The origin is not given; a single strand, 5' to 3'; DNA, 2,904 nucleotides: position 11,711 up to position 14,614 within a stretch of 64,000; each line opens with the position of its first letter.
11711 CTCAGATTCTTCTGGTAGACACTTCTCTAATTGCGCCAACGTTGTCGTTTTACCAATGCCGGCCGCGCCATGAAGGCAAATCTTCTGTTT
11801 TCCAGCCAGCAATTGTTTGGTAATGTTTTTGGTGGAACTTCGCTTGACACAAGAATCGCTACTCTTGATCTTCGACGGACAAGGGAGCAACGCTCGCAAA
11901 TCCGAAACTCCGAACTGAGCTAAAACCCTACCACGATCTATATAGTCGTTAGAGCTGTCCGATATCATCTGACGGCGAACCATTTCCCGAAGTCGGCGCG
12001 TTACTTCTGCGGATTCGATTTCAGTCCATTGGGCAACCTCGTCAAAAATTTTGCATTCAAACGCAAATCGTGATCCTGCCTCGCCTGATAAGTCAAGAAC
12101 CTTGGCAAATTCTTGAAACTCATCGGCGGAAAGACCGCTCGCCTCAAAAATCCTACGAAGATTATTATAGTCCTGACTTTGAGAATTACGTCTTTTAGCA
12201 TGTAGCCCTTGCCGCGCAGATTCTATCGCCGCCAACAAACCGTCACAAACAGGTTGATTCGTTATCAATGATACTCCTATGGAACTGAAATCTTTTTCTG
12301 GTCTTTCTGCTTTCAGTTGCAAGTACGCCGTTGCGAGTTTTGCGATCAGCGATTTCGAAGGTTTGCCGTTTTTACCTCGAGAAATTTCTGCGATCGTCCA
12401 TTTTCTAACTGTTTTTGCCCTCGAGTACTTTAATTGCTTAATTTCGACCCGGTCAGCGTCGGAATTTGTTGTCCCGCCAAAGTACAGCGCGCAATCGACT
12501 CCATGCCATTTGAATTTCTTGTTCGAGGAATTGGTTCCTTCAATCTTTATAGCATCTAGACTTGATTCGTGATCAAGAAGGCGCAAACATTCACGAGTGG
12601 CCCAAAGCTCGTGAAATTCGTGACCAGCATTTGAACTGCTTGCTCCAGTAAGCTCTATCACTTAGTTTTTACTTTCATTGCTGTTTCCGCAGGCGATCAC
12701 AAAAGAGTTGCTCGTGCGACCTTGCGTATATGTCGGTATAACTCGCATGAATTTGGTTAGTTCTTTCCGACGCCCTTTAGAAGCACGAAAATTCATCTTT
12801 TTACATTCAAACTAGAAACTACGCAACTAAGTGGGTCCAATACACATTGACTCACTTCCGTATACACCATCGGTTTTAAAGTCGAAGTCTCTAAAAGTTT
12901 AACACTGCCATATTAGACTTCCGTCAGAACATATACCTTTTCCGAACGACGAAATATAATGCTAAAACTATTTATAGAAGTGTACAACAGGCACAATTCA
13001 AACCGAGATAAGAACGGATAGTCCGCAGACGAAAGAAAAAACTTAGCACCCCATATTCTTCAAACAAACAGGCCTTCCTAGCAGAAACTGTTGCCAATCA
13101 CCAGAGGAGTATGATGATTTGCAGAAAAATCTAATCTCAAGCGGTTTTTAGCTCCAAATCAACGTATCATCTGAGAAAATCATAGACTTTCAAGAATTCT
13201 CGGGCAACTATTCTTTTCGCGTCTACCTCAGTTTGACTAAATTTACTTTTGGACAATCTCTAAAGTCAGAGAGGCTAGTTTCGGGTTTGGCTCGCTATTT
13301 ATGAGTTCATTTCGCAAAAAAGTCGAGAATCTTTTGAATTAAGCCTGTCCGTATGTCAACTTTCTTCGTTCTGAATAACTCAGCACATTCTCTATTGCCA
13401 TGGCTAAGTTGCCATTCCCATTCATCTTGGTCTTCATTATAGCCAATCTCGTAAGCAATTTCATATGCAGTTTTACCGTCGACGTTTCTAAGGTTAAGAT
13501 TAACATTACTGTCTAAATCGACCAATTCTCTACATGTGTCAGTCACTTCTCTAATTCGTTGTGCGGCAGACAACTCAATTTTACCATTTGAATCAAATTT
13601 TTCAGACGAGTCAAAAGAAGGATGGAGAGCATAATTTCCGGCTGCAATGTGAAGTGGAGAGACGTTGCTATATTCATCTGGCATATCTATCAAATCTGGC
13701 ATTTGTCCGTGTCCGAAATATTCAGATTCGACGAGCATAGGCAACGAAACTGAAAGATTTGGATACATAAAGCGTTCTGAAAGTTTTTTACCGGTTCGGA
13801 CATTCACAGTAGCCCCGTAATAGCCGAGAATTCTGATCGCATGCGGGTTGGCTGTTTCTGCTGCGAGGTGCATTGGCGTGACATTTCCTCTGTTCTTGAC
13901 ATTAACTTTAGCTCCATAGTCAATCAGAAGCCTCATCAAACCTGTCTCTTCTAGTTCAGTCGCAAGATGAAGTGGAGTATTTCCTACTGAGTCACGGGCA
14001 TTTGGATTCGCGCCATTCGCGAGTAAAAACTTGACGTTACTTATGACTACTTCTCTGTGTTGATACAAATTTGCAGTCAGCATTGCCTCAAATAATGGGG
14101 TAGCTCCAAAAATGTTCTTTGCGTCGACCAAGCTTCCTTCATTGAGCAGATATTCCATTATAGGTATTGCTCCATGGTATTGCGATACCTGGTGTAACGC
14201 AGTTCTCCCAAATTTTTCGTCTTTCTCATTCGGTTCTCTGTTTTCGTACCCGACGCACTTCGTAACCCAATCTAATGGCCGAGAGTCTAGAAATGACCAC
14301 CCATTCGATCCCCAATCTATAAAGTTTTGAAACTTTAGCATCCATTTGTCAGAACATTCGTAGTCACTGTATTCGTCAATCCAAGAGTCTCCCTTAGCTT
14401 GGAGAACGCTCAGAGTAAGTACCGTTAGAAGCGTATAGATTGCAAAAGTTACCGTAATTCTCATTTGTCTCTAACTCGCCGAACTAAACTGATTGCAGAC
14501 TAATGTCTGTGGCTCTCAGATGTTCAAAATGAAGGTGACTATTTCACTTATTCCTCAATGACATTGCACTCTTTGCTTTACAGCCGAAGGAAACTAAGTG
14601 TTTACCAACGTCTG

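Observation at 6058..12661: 2141-aa nuclease-STAND-helical repeat protein (Avs-like) with a conserved 155-nt out-of-frame overlapping small gene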

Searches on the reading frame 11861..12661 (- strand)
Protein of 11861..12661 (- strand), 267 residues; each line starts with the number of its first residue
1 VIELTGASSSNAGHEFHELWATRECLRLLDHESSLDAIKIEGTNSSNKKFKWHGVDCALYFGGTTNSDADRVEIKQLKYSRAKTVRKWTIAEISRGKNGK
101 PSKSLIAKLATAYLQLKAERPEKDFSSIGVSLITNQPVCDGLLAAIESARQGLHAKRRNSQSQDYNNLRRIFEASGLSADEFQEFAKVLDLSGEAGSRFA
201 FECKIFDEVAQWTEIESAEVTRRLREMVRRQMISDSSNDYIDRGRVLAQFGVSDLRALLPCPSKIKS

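Call 62: search_solved_structures(query=window:11861-12661:-, max_evalue=10, show_alignments=3)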
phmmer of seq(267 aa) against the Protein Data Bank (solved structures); distinct sequences matched with E-value up to 10: 1.
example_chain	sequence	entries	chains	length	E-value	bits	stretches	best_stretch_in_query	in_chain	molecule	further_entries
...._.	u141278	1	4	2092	1.6e-12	50.7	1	9-266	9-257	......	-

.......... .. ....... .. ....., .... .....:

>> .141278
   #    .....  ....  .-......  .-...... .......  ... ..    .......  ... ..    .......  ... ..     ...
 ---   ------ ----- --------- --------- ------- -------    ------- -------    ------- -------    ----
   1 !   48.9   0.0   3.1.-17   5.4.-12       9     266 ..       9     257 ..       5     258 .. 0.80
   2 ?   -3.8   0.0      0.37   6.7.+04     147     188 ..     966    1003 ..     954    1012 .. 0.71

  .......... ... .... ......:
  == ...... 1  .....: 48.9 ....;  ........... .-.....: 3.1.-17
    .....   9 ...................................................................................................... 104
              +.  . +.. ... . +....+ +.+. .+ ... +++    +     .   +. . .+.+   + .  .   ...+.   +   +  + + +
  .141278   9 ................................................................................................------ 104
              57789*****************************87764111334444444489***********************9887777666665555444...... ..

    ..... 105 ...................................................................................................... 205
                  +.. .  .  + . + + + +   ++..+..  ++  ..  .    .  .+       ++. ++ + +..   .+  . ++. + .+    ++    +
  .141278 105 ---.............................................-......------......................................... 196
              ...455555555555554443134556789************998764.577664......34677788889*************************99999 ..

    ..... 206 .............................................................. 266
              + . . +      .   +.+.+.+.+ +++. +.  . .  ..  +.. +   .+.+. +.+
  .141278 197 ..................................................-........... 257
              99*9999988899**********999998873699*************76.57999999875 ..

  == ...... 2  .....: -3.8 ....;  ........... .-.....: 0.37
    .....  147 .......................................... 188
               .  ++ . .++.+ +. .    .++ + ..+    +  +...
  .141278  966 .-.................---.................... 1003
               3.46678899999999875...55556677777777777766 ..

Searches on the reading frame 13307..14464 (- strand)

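Call 18: search_protein_families(library=pfam, proteins=[window:13307-14464:-], max_evalue=0.001)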
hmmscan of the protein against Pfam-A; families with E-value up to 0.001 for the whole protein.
window:13307-14464:- (385 aa): 5 families
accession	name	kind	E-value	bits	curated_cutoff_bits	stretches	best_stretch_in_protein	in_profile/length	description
PF12796.13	Ank_2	-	2.7e-23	82.8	27.3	2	143-223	12-89/90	Ankyrin repeats (3 copies)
PF00023.36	Ank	-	2.5e-22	78.1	21.1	1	161-192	2-33/33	Ankyrin repeat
PF13857.12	Ank_5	-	4.4e-18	65.6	27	0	83-124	13-53/56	Ankyrin repeats (many copies)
PF13637.12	Ank_4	-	7.1e-18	64.7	22.7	1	143-168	12-37/50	Ankyrin repeats (many copies)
PF13606.12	Ank_3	-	1.3e-13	50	22.3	0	161-189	2-30/30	Ankyrin repeat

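Call 51: search_protein_families(library=padloc, proteins=[window:13307-14464:-], max_evalue=0.00001)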
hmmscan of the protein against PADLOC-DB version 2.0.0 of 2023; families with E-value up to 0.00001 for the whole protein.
window:13307-14464:- (385 aa): 2 families
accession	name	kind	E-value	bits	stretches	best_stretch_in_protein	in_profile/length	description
PDLC04783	PDC-M72A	-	3.8e-17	60.6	1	94-229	203-331/392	-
PDLC02908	Ankyrin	-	3.6e-09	33.4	1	144-213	752-821/880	-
